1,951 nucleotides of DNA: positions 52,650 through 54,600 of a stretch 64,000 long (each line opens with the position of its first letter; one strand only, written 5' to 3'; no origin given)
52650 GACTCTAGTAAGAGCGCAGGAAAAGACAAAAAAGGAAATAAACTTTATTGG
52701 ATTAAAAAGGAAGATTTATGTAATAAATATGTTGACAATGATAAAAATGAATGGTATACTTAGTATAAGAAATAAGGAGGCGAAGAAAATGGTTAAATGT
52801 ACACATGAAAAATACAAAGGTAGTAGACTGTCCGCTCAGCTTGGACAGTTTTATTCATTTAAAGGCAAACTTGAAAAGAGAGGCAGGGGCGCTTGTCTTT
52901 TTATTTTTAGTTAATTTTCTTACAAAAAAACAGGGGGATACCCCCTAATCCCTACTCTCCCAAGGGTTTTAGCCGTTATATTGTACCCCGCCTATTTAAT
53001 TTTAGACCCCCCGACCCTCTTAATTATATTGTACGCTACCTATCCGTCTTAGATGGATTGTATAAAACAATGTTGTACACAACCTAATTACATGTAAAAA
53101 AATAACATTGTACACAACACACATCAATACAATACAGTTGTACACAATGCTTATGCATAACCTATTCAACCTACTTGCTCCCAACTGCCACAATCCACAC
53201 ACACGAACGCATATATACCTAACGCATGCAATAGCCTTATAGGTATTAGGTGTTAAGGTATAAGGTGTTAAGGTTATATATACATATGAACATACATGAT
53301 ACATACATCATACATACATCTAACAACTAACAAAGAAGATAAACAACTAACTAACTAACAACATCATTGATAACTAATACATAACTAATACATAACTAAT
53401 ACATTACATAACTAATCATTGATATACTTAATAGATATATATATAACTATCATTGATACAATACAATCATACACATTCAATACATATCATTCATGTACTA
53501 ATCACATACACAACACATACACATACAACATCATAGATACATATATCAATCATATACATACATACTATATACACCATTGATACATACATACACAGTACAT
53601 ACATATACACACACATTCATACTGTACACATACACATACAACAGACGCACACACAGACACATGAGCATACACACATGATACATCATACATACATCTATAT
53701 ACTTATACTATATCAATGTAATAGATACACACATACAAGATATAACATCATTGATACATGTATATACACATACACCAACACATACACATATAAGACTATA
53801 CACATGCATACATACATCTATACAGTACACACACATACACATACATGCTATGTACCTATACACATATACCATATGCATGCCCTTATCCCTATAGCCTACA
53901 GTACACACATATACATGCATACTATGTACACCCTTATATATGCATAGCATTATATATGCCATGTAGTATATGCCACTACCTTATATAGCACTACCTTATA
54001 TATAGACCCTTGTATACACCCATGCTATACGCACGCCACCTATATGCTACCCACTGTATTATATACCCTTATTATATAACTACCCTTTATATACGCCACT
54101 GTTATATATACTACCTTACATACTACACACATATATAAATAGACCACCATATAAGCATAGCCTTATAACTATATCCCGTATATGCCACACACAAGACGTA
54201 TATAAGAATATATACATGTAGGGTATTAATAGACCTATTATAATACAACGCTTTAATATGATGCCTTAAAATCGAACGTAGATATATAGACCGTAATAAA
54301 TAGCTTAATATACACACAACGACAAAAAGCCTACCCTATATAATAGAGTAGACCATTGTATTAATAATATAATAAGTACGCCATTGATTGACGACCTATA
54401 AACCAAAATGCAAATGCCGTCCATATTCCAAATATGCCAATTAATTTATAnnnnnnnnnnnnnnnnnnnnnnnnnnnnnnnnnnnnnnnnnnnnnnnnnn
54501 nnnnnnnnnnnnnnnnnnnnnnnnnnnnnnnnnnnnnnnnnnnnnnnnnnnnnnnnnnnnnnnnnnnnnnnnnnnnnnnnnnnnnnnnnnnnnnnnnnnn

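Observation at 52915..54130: About 1.2 kb non-coding zone almost devoid of G on the plus strand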

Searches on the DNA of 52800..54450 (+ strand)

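Call 3: search_dna_similar(query=window:52800-54450:+, collection=phages, mode=near)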
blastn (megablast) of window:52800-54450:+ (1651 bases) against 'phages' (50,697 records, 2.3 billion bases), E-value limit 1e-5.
Records with a match: 2; places in all: 2; records where one place covers at least 80% of the query: 0.
Best place of each record, by identity: 95-99% 1; 80-90% 1.
By first word of the organism name: Staphylococcus 2.
By host as written in the record: Staphylococcus gallinarum 1; Staphylococcus aureus 1.
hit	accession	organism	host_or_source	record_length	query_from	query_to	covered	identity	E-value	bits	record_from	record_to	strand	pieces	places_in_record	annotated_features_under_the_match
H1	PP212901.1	Staphylococcus phage PT1-4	Staphylococcus gallinarum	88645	26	348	20%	82.9%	1e-74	287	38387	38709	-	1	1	hypothetical protein (x3)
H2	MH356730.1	Staphylococcus phage VB-SauS-SA2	Staphylococcus aureus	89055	1525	1651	8%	95.3%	4e-49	202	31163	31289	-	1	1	putative D(1) dopamine receptor-like protein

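Call 6: search_dna_similar(query=window:52900-54400:+, collection=phages, mode=distant, max_rows=30)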
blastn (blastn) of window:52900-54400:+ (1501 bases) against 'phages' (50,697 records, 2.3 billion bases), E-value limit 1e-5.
Records with a match: 4; places in all: 5; records where one place covers at least 80% of the query: 1.
Best place of each record, by identity: 80-90% 1; 60-80% 3.
By first word of the organism name: Staphylococcus 4.
By host as written in the record: Staphylococcus epidermidis strain M129 2; Staphylococcus aureus 1; Staphylococcus gallinarum 1.
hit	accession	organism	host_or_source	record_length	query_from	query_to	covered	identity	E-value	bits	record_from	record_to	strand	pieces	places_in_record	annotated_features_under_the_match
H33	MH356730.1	Staphylococcus phage VB-SauS-SA2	Staphylococcus aureus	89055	1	1501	100%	72.1%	0e+0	795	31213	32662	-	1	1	putative D(1) dopamine receptor-like protein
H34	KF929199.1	Staphylococcus phage vB_SepS_SEP9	Staphylococcus epidermidis strain M129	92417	424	1122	47%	67.5%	4e-20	105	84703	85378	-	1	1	none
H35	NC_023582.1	Staphylococcus phage vB_SepS_SEP9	Staphylococcus epidermidis strain M129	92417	424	1122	47%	67.5%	4e-20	105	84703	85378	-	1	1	none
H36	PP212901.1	Staphylococcus phage PT1-4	Staphylococcus gallinarum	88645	12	248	16%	84.5%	4e-65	255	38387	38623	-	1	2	hypothetical protein (x2)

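Call 7: get_annotated_region(hit=H33, flank=4000)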
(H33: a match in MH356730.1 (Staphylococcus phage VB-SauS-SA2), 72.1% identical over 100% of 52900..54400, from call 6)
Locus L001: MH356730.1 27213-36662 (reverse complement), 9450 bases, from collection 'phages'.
description: Staphylococcus phage VB-SauS-SA2, complete genome.
organism: Staphylococcus phage VB-SauS-SA2 (NCBI taxid 2234082)
taxonomy: Viruses; Duplodnaviria; Heunggongvirae; Uroviricota; Caudoviricetes; Sextaecvirus
host: Staphylococcus aureus; source: -; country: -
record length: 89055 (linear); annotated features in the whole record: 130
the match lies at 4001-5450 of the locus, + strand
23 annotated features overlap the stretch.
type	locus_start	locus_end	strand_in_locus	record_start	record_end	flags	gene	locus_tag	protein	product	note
CDS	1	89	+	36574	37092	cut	-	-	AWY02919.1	hypothetical protein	-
CDS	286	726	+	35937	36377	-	-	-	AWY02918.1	hypothetical protein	-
CDS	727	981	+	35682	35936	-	-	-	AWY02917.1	hypothetical protein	-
CDS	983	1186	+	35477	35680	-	-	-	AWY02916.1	histidine phosphatase family protein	-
CDS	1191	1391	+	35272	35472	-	-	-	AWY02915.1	hypothetical protein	-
CDS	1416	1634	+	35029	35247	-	-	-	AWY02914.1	hypothetical protein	-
CDS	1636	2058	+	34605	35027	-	-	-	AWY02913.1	hypothetical protein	-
CDS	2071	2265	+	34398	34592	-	-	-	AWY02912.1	hypothetical protein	-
CDS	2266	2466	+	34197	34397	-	-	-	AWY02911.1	ATP-binding protein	-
CDS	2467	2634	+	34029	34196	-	-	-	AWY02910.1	hypothetical protein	-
CDS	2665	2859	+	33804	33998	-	-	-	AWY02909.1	hypothetical protein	-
CDS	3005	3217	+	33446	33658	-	-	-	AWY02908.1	hypothetical protein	-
CDS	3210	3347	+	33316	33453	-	-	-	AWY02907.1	hypothetical protein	-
CDS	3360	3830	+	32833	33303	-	-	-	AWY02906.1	hypothetical protein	-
CDS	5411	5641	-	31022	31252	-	-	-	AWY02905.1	putative D(1) dopamine receptor-like protein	-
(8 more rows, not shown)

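Call 8: get_annotated_region(hit=H34, flank=4000)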
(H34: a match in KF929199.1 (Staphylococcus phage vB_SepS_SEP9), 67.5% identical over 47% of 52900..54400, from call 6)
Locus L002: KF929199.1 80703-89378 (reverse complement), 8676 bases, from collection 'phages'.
description: Staphylococcus phage vB_SepS_SEP9, complete genome.
organism: Staphylococcus phage vB_SepS_SEP9 (NCBI taxid 1434319)
taxonomy: Viruses; Duplodnaviria; Heunggongvirae; Uroviricota; Caudoviricetes; Sextaecvirus; Sextaecvirus SEP9
host: Staphylococcus epidermidis strain M129; source: waste water treatment plant - raw sewage; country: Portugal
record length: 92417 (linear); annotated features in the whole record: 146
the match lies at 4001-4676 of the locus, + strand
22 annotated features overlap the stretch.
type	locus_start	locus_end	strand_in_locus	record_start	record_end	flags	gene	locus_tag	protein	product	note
CDS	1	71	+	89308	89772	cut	-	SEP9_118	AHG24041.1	hypothetical protein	label: 118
CDS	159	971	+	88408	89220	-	-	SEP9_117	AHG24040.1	HNH endonuclease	label: 117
CDS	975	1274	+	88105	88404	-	-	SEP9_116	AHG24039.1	hypothetical protein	label: 116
CDS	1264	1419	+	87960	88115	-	-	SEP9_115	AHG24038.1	hypothetical protein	label: 115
CDS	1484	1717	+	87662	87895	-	-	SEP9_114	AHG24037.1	hypothetical protein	label: 114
CDS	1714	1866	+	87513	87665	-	-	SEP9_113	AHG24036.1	hypothetical protein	label: 113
CDS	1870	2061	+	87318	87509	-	-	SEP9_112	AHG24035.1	hypothetical protein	label: 112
CDS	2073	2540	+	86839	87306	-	-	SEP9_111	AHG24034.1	hypothetical protein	label: 111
CDS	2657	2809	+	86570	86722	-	-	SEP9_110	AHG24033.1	putative membrane protein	label: 110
CDS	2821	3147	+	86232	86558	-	-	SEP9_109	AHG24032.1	hypothetical protein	label: 109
CDS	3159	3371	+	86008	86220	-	-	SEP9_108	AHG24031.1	hypothetical protein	label: 108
CDS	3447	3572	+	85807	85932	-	-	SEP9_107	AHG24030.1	putative membrane protein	label: 107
CDS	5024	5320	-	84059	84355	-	-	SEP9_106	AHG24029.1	hypothetical protein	label: 106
CDS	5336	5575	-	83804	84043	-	-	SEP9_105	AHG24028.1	hypothetical protein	label: 105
CDS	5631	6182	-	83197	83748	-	-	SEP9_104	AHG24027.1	hypothetical protein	label: 104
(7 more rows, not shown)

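Call 9: get_annotated_region(hit=H36, flank=4000)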
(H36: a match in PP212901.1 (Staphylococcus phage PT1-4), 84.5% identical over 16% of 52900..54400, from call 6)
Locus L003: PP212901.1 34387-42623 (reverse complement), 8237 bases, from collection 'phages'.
description: Staphylococcus phage PT1-4, complete genome.
organism: Staphylococcus phage PT1-4 (NCBI taxid 3117431)
taxonomy: Viruses; Duplodnaviria; Heunggongvirae; Uroviricota; Caudoviricetes; Sextaecvirus
host: Staphylococcus gallinarum; source: sewage; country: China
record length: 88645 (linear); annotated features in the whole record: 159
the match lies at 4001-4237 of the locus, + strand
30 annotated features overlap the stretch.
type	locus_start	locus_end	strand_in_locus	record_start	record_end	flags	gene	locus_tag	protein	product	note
CDS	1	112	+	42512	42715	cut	-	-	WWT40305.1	hypothetical protein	rasttk_feature_creation_tool=/opt/patric-common/ runtime/bin/phanotate version Unknown; ...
CDS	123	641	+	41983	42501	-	-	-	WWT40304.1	hypothetical protein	rasttk_feature_creation_tool=/opt/patric-common/ runtime/bin/phanotate version Unknown; ...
CDS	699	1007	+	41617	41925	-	-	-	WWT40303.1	hypothetical protein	rasttk_feature_creation_tool=/opt/patric-common/ runtime/bin/phanotate version Unknown; ...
CDS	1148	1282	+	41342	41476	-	-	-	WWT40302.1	hypothetical protein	rasttk_feature_creation_tool=/opt/patric-common/ runtime/bin/phanotate version Unknown; ...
CDS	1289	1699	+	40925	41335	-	-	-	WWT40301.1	hypothetical protein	rasttk_feature_creation_tool=/opt/patric-common/ runtime/bin/phanotate version Unknown; ...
CDS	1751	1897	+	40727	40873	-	-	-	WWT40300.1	hypothetical protein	rasttk_feature_creation_tool=/opt/patric-common/ runtime/bin/phanotate version Unknown; ...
CDS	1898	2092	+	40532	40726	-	-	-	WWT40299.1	hypothetical protein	rasttk_feature_creation_tool=/opt/patric-common/ runtime/bin/phanotate version Unknown; ...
CDS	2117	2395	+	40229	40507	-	-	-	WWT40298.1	hypothetical protein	rasttk_feature_creation_tool=/opt/patric-common/ runtime/bin/phanotate version Unknown; ...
CDS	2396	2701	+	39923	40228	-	-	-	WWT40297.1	hypothetical protein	rasttk_feature_creation_tool=/opt/patric-common/ runtime/bin/phanotate version Unknown; ...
CDS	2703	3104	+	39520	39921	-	-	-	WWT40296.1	hypothetical protein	rasttk_feature_creation_tool=/opt/patric-common/ runtime/bin/phanotate version Unknown; ...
CDS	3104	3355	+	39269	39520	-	-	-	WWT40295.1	hypothetical protein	rasttk_feature_creation_tool=/opt/patric-common/ runtime/bin/phanotate version Unknown; ...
CDS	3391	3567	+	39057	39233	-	-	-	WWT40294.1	hypothetical protein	rasttk_feature_creation_tool=/opt/patric-common/ runtime/bin/phanotate version Unknown; ...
CDS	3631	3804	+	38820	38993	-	-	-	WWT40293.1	hypothetical protein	rasttk_feature_creation_tool=/opt/patric-common/ runtime/bin/phanotate version Unknown; ...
CDS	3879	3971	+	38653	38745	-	-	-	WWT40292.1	hypothetical protein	rasttk_feature_creation_tool=/opt/patric-common/ runtime/bin/phanotate version Unknown; ...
CDS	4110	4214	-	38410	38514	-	-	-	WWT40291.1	hypothetical protein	rasttk_feature_creation_tool=/opt/patric-common/ runtime/bin/phanotate version Unknown; ...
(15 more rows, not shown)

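Call 25: search_dna_similar(query=L002:3400-5100:+, collection=phages, mode=near, max_rows=60)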
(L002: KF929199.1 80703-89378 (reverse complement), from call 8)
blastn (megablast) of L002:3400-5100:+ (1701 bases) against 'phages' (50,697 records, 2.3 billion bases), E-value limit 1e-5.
Records with a match: 28; places in all: 31; records where one place covers at least 80% of the query: 6.
Best place of each record, by identity: >=99% 2; 95-99% 15; 80-90% 4; 60-80% 7.
By first word of the organism name: Staphylococcus 28.
By host as written in the record: Staphylococcus sp. 16; Staphylococcus epidermidis strain M129 2; Staphylococcus epidermidis C6869 2; Homo sapiens 2; Staphylococcus epidermidis 1; Staphylococcus epidermidis PJI isolate 9 1; Staphylococcus epidermidis F12 1; Staphylococcus epidermidis PJI isolate 1 1; and 2 more.
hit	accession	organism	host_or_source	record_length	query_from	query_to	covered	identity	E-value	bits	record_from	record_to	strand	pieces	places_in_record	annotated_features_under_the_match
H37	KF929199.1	Staphylococcus phage vB_SepS_SEP9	Staphylococcus epidermidis strain M129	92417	1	1701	100%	100.0%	0e+0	3142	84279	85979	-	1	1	putative membrane protein | hypothetical protein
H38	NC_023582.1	Staphylococcus phage vB_SepS_SEP9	Staphylococcus epidermidis strain M129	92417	1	1701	100%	100.0%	0e+0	3142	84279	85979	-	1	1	hypothetical protein (x2)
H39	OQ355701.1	Staphylococcus phage vB_SepS_BE22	Staphylococcus epidermidis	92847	1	1701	87%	79.9%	1e-164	1011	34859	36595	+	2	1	hypothetical protein (x11)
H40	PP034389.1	Staphylococcus phage CF9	Staphylococcus epidermidis PJI isolate 9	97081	1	1701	87%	78.2%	1e-149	843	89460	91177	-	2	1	membrane protein | hypothetical protein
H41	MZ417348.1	Staphylococcus phage PG-2021_88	Staphylococcus epidermidis C6869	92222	1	1701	87%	77.9%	5e-113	815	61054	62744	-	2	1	record has no annotation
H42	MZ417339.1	Staphylococcus phage PG-2021_5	Staphylococcus epidermidis C6869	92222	1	1698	87%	77.9%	5e-113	815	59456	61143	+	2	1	record has no annotation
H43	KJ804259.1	Staphylococcus phage 6ec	Homo sapiens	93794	155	1584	71%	75.9%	3e-95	507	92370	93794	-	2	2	terminator (x2) | other (x2)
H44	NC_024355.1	Staphylococcus phage 6ec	Homo sapiens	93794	155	1584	71%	75.9%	3e-95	507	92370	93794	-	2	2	terminator (x2) | other (x2)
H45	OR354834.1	Staphylococcus phage S-CoN_Ph11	Staphylococcus sp.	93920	1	1701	66%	80.3%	8e-151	784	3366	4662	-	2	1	hypothetical protein (x9)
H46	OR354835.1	Staphylococcus phage S-CoN_Ph12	Staphylococcus sp.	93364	889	1647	45%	82.8%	0e+0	658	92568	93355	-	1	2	hypothetical protein (x5)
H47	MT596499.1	Staphylococcus phage vB_SepS_BE02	Staphylococcus epidermidis F12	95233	1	455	27%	84.6%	2e-121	442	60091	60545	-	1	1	none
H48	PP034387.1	Staphylococcus phage CF1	Staphylococcus epidermidis PJI isolate 1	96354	1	455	27%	79.9%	9e-81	395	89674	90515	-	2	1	none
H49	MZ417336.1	Staphylococcus phage PG-2021_46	Staphylococcus epidermidis I0564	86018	1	362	21%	87.0%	4e-109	401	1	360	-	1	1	record has no annotation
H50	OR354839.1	Staphylococcus phage S-CoN_Ph16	Staphylococcus sp.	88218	1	225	13%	98.7%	5e-108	398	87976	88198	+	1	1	hypothetical protein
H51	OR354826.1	Staphylococcus phage S-CoN_Ph3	Staphylococcus sp.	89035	1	222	13%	96.4%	5e-98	364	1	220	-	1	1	none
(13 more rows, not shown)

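Call 27: get_annotated_region(hit=H43, flank=6000)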
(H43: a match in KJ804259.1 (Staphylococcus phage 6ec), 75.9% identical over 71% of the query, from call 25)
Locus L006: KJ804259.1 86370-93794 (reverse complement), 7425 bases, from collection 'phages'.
description: Staphylococcus phage 6ec, complete genome.
organism: Staphylococcus phage 6ec (NCBI taxid 1500386)
taxonomy: Viruses; Duplodnaviria; Heunggongvirae; Uroviricota; Caudoviricetes; Sextaecvirus; Sextaecvirus sextaec
host: Homo sapiens; source: anterior nares; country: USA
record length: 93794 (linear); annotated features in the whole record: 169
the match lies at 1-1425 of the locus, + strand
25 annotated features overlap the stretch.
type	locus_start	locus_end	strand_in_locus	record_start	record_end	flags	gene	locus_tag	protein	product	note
regulatory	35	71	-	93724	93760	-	-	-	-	terminator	rho-independent terminator; predicted by ARNold by RNA Motif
regulatory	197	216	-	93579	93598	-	-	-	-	other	PHIRE predicted regulatory element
regulatory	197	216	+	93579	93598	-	-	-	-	other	PHIRE predicted regulatory element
regulatory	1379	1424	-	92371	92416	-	-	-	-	terminator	rho-independent terminator; predicted by ARNold by RNA Motif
CDS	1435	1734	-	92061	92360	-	-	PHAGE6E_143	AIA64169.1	hypothetical protein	similar to glucosidase 2 subunit beta precursor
CDS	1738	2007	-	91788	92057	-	-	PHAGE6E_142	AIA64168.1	hypothetical protein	similar to hypothetical protein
CDS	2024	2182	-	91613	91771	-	-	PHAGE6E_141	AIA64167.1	hypothetical protein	-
CDS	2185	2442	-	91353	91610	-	-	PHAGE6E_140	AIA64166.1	hypothetical protein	similar to hypothetical protein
CDS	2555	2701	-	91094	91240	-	-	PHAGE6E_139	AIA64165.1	hypothetical protein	similar to hypothetical protein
CDS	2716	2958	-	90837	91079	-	-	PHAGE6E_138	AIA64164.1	hypothetical protein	similar to hypothetical protein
CDS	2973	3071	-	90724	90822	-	-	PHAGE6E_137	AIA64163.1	hypothetical protein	-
regulatory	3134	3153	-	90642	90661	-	-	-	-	other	PHIRE predicted regulatory element, possible terminator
CDS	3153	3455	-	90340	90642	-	-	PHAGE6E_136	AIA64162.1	hypothetical protein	similar to glycosyltransferase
regulatory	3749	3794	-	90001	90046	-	-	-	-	terminator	rho-independent terminator; predicted by ARNold by both erpin and RNA Motif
CDS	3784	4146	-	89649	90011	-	-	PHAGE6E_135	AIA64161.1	hypothetical protein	similar to hypothetical protein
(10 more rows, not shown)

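Call 37: get_annotated_region(hit=H39, flank=1500)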
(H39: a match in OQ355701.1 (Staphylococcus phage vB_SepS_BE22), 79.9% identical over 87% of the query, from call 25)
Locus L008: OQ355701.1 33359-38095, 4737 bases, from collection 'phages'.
description: Staphylococcus phage vB_SepS_BE22, complete genome.
organism: Staphylococcus phage vB_SepS_BE22 (NCBI taxid 3028898)
taxonomy: Viruses; Duplodnaviria; Heunggongvirae; Uroviricota; Caudoviricetes; Sextaecvirus
host: Staphylococcus epidermidis; source: Human skin; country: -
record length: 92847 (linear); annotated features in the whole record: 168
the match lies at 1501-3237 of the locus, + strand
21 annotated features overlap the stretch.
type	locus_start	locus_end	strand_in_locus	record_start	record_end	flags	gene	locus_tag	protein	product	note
CDS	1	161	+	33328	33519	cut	-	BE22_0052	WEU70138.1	hypothetical protein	-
CDS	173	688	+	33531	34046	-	-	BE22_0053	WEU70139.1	hypothetical protein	-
CDS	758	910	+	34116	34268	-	-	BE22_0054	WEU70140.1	hypothetical protein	-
CDS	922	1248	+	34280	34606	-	-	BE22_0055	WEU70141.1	hypothetical protein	-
CDS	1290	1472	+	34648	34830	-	-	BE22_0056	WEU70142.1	hypothetical protein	-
CDS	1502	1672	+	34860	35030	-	-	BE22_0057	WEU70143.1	hypothetical protein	-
CDS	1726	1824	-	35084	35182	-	-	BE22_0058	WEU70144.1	hypothetical protein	-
CDS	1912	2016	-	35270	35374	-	-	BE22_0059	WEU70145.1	hypothetical protein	-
CDS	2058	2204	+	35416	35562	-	-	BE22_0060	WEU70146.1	hypothetical protein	-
CDS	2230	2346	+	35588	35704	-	-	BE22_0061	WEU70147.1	hypothetical protein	-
CDS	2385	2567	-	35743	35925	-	-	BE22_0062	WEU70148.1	hypothetical protein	-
CDS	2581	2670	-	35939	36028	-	-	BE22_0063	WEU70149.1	hypothetical protein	-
CDS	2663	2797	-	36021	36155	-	-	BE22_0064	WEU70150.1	hypothetical protein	-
CDS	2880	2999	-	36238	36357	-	-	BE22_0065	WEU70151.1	hypothetical protein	-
CDS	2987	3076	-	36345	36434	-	-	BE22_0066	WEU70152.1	hypothetical protein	-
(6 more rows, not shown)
